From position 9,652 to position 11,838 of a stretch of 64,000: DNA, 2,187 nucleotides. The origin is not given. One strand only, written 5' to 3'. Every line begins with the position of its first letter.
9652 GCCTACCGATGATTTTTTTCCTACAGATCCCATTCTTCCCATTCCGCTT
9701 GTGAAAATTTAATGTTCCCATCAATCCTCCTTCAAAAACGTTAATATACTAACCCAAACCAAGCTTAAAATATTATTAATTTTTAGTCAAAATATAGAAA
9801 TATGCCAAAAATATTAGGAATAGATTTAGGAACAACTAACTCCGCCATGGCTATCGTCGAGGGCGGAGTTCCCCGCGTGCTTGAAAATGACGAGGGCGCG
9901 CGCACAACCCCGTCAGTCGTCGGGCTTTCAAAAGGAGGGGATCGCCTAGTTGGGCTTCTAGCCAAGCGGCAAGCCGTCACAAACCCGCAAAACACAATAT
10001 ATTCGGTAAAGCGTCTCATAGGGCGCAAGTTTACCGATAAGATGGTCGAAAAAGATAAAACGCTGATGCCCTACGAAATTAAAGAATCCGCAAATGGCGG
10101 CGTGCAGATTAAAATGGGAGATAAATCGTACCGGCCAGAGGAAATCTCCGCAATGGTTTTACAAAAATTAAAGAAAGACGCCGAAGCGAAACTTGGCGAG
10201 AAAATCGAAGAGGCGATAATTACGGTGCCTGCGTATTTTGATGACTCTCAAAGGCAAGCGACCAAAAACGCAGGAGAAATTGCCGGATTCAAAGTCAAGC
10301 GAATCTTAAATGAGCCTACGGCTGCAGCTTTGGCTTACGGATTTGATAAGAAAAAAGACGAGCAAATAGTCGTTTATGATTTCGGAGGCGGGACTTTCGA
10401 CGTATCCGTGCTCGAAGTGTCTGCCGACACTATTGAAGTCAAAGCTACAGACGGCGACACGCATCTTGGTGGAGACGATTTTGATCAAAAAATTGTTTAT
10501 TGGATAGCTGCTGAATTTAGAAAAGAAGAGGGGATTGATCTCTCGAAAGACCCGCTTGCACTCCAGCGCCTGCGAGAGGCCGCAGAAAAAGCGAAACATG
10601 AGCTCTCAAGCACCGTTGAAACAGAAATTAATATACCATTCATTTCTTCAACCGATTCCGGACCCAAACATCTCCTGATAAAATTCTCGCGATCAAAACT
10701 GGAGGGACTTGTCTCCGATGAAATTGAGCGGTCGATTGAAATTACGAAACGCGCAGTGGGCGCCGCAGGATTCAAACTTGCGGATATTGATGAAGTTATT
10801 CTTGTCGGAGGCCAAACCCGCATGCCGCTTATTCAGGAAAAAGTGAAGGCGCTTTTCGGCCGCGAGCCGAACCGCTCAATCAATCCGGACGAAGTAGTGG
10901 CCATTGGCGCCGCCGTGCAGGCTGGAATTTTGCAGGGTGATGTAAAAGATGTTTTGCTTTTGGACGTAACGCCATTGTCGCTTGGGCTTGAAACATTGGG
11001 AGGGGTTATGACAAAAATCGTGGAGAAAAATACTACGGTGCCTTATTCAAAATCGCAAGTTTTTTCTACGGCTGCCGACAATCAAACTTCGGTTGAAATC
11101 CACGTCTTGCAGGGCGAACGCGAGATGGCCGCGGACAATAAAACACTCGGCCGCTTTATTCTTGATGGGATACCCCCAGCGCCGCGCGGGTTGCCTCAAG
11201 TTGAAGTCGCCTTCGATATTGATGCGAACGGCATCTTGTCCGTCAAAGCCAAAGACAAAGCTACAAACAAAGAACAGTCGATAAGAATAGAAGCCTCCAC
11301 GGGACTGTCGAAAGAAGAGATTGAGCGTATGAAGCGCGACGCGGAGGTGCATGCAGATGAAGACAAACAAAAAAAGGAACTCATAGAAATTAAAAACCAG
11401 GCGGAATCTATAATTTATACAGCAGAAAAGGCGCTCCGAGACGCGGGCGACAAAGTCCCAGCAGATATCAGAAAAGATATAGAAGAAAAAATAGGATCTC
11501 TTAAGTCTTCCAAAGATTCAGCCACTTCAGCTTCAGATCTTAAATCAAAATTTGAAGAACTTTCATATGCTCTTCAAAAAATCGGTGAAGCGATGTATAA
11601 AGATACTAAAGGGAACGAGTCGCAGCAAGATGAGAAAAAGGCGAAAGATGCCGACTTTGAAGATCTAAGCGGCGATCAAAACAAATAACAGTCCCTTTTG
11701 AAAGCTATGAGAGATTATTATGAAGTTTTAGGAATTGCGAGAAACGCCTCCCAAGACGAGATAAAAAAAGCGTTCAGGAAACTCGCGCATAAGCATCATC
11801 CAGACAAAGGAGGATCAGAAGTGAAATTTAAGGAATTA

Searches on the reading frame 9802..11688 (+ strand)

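Call 60: search_protein_families(library=pfam, proteins=[window:9802-11688:+], max_evalue=0.00001)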
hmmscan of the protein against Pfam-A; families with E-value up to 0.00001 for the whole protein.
window:9802-11688:+ (628 aa): 2 families
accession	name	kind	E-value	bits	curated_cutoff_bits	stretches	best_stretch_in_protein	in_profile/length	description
PF00012.26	HSP70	-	9.7e-248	823.7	20.6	1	4-600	1-599/599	Hsp70 protein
PF06723.19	MreB_Mbl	-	1.4e-12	47.6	27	1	117-371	75-316/327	MreB/Mbl protein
